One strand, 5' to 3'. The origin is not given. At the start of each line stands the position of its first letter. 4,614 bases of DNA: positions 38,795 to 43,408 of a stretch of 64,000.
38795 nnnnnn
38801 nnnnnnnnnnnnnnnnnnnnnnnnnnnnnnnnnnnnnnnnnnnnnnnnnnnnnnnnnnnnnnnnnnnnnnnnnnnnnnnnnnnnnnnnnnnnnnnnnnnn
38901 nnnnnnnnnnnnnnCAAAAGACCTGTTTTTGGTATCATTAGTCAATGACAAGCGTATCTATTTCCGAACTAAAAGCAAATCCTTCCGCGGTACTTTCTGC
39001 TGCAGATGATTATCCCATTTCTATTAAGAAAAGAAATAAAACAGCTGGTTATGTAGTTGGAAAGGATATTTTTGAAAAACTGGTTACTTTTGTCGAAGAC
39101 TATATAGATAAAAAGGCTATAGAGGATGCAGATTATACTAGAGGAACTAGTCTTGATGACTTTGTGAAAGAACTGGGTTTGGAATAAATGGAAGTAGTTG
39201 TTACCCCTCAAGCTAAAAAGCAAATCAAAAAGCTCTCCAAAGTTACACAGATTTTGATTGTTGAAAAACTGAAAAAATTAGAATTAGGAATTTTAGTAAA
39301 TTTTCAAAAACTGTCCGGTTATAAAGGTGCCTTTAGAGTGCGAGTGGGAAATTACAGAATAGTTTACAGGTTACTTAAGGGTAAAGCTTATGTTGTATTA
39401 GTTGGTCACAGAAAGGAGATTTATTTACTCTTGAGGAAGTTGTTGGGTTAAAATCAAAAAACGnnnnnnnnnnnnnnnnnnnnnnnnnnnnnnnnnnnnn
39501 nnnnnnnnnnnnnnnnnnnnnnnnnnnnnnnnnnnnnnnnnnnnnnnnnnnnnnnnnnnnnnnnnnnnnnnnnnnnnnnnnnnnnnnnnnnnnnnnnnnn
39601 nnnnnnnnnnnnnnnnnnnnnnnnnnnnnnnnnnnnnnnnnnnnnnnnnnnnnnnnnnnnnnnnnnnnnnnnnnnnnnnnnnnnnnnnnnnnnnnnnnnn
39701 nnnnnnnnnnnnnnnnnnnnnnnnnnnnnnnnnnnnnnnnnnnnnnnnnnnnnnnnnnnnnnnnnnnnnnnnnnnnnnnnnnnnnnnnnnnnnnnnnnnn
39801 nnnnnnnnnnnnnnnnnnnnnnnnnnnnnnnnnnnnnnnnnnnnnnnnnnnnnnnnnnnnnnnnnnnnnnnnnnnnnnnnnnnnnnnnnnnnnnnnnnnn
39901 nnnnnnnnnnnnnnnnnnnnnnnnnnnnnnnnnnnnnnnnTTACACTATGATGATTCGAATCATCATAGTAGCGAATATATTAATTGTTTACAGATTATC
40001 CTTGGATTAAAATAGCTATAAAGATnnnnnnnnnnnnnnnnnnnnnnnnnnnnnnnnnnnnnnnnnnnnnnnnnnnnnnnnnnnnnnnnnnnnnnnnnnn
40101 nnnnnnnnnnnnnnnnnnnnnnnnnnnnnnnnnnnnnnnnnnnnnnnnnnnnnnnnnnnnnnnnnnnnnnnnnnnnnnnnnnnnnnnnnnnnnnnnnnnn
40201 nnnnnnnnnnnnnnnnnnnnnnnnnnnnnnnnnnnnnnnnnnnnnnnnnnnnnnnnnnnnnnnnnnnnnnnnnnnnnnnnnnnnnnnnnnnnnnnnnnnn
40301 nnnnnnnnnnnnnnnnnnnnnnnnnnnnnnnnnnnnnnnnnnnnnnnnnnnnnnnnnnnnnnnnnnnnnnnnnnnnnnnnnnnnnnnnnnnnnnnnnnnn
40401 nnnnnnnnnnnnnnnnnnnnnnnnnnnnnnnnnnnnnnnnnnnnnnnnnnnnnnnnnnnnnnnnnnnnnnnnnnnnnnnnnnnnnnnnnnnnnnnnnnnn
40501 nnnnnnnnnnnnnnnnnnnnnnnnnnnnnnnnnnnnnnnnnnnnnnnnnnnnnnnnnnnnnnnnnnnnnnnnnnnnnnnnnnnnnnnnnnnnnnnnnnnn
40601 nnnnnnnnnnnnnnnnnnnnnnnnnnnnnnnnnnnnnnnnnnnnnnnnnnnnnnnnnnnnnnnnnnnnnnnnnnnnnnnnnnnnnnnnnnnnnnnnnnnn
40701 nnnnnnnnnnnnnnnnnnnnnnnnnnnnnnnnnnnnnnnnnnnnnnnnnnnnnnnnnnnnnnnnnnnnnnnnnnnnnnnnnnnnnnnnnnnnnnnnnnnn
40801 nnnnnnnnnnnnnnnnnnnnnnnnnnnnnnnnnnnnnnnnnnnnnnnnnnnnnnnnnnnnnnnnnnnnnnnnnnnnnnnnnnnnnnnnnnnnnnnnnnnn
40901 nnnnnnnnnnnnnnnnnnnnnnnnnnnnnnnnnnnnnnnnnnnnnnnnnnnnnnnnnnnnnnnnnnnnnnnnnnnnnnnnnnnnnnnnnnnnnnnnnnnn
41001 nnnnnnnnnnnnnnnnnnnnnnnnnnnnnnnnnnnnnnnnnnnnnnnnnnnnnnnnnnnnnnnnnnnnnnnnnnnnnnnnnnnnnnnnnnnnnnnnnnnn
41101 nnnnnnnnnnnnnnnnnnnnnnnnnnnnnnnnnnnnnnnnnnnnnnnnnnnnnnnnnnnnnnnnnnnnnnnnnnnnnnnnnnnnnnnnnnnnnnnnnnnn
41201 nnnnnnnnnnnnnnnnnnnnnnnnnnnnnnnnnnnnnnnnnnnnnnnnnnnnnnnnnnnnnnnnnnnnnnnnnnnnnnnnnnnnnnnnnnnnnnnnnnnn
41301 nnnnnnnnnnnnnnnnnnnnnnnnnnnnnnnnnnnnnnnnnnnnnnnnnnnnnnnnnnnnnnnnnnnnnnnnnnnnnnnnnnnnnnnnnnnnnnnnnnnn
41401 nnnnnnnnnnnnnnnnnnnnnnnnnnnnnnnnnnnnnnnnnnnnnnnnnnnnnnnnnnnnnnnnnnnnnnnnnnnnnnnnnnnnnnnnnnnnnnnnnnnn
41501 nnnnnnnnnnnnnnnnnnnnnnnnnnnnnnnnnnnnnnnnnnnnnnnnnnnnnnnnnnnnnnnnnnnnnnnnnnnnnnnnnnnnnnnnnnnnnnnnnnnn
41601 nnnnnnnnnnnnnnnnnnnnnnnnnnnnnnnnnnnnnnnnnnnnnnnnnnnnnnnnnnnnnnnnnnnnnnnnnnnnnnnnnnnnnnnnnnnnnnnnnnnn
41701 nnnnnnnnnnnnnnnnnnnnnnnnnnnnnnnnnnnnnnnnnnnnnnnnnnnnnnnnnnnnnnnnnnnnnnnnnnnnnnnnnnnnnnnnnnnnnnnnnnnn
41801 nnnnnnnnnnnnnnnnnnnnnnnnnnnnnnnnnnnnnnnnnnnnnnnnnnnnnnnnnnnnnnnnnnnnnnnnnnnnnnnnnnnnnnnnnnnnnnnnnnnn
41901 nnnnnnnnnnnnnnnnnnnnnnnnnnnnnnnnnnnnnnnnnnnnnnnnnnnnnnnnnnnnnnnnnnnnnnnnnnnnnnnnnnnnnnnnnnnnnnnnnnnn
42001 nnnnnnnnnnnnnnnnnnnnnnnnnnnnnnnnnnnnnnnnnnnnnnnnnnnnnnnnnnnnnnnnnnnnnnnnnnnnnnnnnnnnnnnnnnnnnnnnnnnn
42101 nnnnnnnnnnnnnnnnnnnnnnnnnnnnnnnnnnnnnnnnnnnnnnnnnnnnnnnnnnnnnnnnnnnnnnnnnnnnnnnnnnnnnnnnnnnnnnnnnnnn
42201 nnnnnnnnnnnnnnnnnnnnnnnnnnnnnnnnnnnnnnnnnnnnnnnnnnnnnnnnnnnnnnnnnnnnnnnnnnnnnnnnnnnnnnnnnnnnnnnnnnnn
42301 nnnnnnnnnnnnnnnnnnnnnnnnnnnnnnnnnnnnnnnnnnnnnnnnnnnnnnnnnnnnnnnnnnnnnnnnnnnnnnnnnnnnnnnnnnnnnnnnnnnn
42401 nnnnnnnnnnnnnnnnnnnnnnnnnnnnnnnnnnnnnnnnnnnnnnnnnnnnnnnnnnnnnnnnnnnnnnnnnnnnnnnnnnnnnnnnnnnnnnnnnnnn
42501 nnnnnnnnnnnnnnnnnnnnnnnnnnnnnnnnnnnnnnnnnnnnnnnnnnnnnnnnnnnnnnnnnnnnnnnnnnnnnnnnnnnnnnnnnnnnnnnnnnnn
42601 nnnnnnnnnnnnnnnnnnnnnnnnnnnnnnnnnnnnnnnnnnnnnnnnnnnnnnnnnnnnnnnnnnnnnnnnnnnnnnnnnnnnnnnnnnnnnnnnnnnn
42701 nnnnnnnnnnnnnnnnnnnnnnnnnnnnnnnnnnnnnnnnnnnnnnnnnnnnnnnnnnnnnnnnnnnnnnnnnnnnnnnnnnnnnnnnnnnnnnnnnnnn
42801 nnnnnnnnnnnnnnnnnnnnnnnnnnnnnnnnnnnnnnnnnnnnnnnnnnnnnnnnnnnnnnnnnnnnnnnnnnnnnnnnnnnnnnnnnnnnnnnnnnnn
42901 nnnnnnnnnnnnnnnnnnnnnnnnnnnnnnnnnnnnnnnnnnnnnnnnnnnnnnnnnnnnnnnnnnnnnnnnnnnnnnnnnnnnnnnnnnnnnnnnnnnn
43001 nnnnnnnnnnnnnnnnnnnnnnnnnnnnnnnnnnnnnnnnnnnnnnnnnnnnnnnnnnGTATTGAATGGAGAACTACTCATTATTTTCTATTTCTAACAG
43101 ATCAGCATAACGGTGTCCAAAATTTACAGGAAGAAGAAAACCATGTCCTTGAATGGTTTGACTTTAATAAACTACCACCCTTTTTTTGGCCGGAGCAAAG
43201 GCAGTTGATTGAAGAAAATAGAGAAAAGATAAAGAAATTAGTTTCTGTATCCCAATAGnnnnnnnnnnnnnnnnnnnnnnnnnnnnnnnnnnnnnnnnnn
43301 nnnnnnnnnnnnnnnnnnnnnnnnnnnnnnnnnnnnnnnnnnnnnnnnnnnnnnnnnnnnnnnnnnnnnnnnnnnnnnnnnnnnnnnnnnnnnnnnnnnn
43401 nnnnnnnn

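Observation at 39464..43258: Truncated alpha-2-macroglobulin-like gene embedded between a Nudix gene and a relic copy of that Nudix gene's 3' end; perfect palindrome at the upstream junction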

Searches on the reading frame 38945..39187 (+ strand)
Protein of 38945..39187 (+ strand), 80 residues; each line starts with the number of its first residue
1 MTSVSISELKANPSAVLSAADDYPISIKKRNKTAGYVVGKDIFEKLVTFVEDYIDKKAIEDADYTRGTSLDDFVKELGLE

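Call 4: search_protein_families(library=pfam, proteins=[window:38945-39187:+], max_evalue=0.01)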
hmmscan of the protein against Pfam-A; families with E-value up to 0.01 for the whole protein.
window:38945-39187:+ (80 aa): 1 family
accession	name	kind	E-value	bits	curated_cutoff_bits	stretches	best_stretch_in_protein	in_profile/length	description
PF02604.26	PhdYeFM_antitox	-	4.4e-07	30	29.8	1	1-48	1-50/74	Antitoxin Phd_YefM, type II toxin-antitoxin system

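Call 61: search_protein_families(library=padloc, proteins=[window:38945-39184:+], max_evalue=0.001)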
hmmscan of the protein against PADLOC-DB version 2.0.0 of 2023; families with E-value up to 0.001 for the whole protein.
window:38945-39184:+ (80 aa): 0 families

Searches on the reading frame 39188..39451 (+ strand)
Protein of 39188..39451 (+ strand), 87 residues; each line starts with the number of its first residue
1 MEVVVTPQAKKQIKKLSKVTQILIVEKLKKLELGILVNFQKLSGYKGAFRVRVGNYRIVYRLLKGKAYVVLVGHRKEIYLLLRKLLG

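Call 4: search_protein_families(library=pfam, proteins=[window:39188-39451:+], max_evalue=0.01)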
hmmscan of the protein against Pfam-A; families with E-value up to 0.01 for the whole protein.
window:39188-39451:+ (87 aa): 1 family
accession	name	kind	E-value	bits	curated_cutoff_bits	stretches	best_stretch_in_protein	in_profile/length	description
PF05016.21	ParE_toxin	-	2e-11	44.7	23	1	3-79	1-89/89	ParE toxin of type II toxin-antitoxin system, parDE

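Call 61: search_protein_families(library=padloc, proteins=[window:39188-39448:+], max_evalue=0.001)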
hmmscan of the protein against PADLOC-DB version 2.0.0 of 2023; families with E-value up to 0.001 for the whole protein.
window:39188-39448:+ (87 aa): 0 families

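Call 62: find_encoding_contigs(protein=window:39188-39448:+, flank=4000, max_places=6)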
Protein window:39188-39448:+ (87 aa): 24 contigs read that carry it; 2 places shown.
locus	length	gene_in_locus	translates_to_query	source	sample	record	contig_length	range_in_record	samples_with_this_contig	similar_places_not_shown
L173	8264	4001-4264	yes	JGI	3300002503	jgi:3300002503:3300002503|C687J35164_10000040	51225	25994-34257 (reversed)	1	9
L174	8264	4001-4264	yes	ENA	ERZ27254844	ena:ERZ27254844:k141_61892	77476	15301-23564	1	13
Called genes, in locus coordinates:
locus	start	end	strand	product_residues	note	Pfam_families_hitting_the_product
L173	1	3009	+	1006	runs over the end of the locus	PF00580:UvrD-helicase, PF13245:AAA_19, PF13604:AAA_30 (faint), PF13361:UvrD_C, PF13538:UvrD_C_2 (faint), PF12705:PDDEXK_1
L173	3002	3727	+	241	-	PF04029:2-ph_phosp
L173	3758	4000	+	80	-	PF02604:PhdYeFM_antitox (weak)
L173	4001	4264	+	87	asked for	PF05016:ParE_toxin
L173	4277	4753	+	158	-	PF00293:NUDIX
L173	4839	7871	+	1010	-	PF01835:MG2, PF07703:A2M_BRD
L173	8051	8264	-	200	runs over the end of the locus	PF02353:CMAS, PF13489:Methyltransf_23, PF03848:TehB, PF07021:MetW, PF05175:MTS, PF13847:Methyltransf_31, PF08241:Methyltransf_11, PF08242:Methyltransf_12, +3 more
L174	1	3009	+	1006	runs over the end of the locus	PF00580:UvrD-helicase, PF13245:AAA_19, PF13604:AAA_30 (faint), PF13361:UvrD_C, PF13538:UvrD_C_2 (faint), PF12705:PDDEXK_1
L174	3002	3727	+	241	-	PF04029:2-ph_phosp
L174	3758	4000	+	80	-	PF02604:PhdYeFM_antitox (weak)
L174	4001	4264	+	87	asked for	PF05016:ParE_toxin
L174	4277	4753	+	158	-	PF00293:NUDIX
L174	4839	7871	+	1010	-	PF01835:MG2, PF07703:A2M_BRD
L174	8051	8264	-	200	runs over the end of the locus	PF02353:CMAS, PF13489:Methyltransf_23, PF03848:TehB, PF07021:MetW, PF05175:MTS, PF13847:Methyltransf_31, PF08241:Methyltransf_11, PF08242:Methyltransf_12, +3 more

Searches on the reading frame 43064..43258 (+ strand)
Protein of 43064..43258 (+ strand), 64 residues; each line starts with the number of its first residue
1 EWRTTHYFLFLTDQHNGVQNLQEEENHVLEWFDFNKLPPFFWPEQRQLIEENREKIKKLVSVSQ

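Call 4: search_protein_families(library=pfam, proteins=[window:43064-43258:+], max_evalue=0.01)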
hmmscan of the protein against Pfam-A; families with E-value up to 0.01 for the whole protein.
window:43064-43258:+ (64 aa): 0 families
